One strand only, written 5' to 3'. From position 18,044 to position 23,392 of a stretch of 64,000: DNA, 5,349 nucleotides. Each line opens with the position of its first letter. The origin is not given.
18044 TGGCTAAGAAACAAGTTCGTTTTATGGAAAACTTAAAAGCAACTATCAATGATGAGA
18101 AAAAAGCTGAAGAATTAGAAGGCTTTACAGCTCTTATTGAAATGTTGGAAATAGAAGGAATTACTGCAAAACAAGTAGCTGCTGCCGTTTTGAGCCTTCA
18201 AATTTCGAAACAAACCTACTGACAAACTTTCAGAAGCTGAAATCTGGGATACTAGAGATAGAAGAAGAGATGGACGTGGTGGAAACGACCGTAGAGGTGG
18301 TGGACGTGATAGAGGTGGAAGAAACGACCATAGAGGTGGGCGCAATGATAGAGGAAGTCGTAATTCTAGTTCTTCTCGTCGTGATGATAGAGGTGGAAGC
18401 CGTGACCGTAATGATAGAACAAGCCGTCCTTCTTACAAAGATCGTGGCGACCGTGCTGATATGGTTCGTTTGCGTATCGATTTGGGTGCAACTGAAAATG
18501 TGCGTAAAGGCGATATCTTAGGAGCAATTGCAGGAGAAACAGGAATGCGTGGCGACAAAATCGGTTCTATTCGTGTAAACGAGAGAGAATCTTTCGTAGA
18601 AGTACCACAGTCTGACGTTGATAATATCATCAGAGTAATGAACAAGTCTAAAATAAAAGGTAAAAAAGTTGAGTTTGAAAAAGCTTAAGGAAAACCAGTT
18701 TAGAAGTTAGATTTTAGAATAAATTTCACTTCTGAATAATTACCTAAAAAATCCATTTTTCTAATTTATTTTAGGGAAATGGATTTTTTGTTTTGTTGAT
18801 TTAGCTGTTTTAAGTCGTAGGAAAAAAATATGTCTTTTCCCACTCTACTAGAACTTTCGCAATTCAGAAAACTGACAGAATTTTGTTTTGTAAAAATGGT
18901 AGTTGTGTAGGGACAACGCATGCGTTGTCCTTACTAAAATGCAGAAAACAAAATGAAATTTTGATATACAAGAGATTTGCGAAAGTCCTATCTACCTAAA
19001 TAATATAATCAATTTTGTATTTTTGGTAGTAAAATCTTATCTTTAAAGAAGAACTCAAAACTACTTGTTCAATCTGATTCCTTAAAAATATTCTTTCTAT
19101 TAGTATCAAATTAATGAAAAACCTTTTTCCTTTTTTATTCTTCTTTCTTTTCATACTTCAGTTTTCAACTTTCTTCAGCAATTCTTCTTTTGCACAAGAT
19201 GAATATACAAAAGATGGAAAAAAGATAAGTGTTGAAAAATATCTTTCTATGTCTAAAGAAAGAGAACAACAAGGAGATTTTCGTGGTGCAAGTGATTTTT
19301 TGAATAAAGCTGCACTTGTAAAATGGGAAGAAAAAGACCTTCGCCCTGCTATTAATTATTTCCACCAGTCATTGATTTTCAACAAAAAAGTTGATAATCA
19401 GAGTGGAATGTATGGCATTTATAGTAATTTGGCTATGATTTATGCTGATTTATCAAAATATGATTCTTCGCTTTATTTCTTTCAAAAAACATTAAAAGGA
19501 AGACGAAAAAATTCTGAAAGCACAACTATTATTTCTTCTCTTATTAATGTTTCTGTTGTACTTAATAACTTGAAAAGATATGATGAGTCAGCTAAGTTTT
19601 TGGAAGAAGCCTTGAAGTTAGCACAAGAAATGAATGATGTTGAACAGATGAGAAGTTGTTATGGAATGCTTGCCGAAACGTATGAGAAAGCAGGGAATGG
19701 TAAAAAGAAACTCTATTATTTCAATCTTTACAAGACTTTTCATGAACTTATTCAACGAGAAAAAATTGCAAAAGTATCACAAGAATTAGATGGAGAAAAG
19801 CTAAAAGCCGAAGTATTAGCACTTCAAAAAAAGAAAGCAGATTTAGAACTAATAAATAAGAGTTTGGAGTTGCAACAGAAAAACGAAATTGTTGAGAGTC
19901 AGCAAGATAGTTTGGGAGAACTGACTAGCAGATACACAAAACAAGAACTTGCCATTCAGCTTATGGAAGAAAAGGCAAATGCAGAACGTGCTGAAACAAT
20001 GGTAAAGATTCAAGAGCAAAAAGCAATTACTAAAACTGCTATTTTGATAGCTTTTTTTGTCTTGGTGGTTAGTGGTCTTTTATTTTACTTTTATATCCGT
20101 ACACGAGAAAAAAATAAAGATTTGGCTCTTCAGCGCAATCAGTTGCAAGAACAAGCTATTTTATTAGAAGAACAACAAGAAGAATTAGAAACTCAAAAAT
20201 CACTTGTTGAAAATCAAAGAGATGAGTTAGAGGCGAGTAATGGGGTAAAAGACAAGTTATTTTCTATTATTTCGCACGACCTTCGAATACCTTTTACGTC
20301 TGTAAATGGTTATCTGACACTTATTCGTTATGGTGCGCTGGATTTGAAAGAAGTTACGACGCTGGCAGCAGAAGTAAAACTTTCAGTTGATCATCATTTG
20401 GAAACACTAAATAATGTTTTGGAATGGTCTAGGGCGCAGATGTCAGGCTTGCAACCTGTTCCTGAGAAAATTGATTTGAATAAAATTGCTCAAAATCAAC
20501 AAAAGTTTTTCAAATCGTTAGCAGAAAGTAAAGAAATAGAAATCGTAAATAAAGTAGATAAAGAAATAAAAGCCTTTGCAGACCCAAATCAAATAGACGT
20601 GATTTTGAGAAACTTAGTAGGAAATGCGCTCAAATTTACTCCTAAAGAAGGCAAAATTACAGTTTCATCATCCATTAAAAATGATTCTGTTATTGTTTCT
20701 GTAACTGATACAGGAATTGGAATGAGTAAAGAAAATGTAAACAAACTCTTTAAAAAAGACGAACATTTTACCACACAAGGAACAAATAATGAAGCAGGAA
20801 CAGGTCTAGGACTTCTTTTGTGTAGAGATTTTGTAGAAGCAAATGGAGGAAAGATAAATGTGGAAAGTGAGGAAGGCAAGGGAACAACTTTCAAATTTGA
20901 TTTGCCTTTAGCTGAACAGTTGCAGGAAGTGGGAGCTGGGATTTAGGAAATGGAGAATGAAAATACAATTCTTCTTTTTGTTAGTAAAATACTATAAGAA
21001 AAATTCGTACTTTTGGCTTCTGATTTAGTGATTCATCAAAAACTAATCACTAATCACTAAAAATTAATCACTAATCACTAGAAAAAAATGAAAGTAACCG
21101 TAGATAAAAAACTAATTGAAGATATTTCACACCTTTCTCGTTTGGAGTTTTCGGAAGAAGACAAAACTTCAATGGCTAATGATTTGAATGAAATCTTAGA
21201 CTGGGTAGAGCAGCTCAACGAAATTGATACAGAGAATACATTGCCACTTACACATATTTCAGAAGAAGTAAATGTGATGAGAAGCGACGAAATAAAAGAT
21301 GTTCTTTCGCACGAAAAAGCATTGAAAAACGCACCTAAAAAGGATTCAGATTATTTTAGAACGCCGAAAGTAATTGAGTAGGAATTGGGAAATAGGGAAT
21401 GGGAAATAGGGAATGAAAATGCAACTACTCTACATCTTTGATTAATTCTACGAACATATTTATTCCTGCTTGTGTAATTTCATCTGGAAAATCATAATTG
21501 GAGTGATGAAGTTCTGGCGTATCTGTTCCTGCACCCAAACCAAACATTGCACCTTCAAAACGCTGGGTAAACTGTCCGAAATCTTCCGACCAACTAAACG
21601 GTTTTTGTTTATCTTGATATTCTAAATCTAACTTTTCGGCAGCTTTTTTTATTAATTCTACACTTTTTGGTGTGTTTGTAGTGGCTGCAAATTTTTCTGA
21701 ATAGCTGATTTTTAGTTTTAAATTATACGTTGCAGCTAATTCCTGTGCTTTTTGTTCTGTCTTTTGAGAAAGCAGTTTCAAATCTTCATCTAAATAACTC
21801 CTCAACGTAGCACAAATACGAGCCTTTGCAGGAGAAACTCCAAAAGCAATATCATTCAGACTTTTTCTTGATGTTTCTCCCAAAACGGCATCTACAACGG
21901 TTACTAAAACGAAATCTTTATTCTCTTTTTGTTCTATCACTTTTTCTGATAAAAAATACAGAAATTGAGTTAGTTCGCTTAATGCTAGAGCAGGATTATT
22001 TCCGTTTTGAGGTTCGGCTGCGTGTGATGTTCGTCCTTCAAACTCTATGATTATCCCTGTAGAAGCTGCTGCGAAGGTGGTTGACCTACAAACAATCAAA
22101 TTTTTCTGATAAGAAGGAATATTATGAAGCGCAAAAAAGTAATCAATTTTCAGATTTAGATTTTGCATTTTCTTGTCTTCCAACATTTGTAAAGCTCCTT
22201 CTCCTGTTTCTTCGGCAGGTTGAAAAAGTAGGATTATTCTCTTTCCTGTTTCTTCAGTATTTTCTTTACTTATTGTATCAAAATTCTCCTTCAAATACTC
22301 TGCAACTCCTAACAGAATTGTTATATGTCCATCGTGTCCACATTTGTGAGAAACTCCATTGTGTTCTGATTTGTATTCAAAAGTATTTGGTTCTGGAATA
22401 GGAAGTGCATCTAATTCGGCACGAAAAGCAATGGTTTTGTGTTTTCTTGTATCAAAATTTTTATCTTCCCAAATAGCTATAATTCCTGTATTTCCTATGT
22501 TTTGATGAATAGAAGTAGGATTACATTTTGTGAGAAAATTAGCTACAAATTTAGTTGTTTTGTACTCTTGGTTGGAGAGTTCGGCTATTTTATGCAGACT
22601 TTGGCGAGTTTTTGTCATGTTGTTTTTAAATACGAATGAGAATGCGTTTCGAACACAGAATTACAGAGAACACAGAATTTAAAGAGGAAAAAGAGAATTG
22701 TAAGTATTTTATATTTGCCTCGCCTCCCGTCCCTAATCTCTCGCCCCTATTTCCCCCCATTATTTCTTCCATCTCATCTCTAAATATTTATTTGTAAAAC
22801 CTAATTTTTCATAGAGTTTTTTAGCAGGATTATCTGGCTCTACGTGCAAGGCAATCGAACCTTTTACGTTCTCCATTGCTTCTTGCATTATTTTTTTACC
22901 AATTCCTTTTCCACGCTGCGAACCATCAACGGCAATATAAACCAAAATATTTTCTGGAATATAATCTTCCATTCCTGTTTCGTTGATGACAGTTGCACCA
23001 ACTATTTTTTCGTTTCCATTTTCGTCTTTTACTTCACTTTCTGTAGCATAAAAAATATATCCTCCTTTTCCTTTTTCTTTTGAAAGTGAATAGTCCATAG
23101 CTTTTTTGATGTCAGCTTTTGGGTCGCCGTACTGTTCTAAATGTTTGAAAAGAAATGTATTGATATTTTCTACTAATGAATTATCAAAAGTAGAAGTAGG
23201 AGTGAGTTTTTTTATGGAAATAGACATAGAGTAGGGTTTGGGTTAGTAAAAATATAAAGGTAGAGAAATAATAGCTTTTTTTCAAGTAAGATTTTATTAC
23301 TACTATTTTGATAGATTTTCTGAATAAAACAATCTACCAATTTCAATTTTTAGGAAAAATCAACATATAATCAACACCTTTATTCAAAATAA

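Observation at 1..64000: Window-wide pattern: at least nine conserved genes are interrupted, mostly by one-base indels in homopolymers plus two C-to-T stops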

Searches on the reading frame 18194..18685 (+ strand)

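Call 8: search_protein_families(library=pfam, proteins=[window:18194-18685:+], max_evalue=0.01)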
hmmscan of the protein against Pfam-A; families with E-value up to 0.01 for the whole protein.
window:18194-18685:+ (164 aa): 1 family
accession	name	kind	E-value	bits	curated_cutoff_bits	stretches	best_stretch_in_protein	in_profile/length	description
PF03880.21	DbpA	-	1.8e-23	82.8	25.6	1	92-162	1-71/72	DbpA RNA binding domain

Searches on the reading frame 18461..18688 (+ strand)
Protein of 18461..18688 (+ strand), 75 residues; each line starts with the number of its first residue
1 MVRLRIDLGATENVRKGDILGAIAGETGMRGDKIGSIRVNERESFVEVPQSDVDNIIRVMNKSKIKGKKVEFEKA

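Call 83: find_encoding_contigs(protein=window:18461-18688:+, flank=3000, max_places=5)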
Protein window:18461-18688:+ (75 aa): no gene with exactly this product is on record in the collection.

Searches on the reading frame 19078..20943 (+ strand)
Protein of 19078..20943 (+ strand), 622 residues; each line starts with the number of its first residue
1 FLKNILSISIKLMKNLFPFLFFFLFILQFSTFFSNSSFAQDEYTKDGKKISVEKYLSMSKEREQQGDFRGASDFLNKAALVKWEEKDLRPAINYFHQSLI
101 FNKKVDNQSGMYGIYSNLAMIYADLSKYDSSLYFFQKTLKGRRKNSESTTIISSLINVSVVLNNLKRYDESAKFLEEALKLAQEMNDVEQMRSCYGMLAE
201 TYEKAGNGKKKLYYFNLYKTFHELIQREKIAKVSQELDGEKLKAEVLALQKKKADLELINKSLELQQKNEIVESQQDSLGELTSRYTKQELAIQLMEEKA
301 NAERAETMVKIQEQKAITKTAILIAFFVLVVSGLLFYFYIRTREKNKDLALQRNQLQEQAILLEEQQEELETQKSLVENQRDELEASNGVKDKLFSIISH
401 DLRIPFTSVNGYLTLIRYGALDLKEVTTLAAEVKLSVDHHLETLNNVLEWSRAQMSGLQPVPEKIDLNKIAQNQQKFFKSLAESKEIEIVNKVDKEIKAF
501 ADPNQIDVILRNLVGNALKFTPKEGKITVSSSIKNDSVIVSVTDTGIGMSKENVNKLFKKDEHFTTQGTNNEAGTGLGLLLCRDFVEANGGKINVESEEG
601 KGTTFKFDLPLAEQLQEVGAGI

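Call 8: search_protein_families(library=pfam, proteins=[window:19078-20943:+], max_evalue=0.01)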
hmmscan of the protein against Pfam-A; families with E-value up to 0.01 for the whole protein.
window:19078-20943:+ (622 aa): 10 families
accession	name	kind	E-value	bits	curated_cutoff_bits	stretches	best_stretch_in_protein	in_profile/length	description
PF02518.31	HATPase_c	-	1.6e-27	96.6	26.4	1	502-612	2-110/111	Histidine kinase-, DNA gyrase B-, and HSP90-like ATPase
PF13424.12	TPR_12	-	4.7e-16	59.2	30.1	2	114-184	5-77/77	Tetratricopeptide repeat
PF13374.12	TPR_10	-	3e-11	43.4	27.5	2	152-184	2-34/42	Tetratricopeptide repeat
PF07719.23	TPR_2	-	6.3e-06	26.4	27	0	164-182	13-31/34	Tetratricopeptide repeat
PF12862.13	ANAPC5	-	9.8e-05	22.8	23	1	127-194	13-80/91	Anaphase-promoting complex subunit 5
PF00512.31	HisKA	-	0.00014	22.3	26.9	1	391-454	2-64/66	His Kinase A (phospho-acceptor) domain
PF00515.34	TPR_1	-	0.00016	21.8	27.8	0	114-140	3-29/34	Tetratricopeptide repeat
PF13181.12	TPR_8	-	0.00055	20.3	25.7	0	154-183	3-32/34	Tetratricopeptide repeat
PF13581.12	HATPase_c_2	-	0.0023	18.4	27.4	1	512-589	42-112/127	Histidine kinase-like ATPase domain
PF13176.12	TPR_7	-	0.0059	17.1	27.9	0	165-189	12-36/36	Tetratricopeptide repeat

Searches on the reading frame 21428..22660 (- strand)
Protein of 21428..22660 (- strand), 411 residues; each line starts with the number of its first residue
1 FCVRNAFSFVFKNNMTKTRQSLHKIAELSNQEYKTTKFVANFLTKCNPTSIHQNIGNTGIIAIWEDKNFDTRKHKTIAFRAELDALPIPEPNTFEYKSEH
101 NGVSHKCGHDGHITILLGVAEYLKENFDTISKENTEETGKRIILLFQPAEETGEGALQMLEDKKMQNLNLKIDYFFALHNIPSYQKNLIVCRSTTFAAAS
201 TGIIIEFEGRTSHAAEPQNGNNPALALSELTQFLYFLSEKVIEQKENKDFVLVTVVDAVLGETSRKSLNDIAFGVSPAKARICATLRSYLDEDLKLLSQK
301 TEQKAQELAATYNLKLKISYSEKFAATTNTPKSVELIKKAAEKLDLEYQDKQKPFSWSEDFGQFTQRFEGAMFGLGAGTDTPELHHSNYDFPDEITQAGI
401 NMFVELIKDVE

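Call 8: search_protein_families(library=pfam, proteins=[window:21428-22660:-], max_evalue=0.01)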
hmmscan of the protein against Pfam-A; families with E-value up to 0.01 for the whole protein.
window:21428-22660:- (411 aa): 2 families
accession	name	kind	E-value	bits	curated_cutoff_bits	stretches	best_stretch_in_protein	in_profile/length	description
PF01546.33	Peptidase_M20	-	4e-31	109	24.6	1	78-408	1-205/206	Peptidase family M20/M25/M40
PF07687.19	M20_dimer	-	0.0036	17.7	21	0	202-310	8-104/107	Peptidase dimerisation domain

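Call 16: find_encoding_contigs(protein=window:21428-22618:-, flank=2000, max_places=3)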
Protein window:21428-22618:- (397 aa): no gene with exactly this product is on record in the collection.

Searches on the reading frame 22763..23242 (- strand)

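Call 8: search_protein_families(library=pfam, proteins=[window:22763-23242:-], max_evalue=0.01)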
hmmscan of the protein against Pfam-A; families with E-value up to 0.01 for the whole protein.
window:22763-23242:- (160 aa): 5 families
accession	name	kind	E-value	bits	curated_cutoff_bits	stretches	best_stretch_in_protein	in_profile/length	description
PF13508.13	Acetyltransf_7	-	1.2e-12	48.4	27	1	74-150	11-83/84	Acetyltransferase (GNAT) domain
PF00583.31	Acetyltransf_1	-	1.9e-10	41.5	20.7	1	74-149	41-116/116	Acetyltransferase (GNAT) family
PF13673.13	Acetyltransf_10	-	1.3e-08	35.3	23.6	1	78-151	40-109/128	Acetyltransferase (GNAT) domain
PF08445.16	FR47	-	9.7e-05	22.7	22.1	1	99-156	23-83/86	FR47-like protein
PF17013.11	Acetyltransf_15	-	0.0018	18.1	35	1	33-152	4-139/210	Putative acetyl-transferase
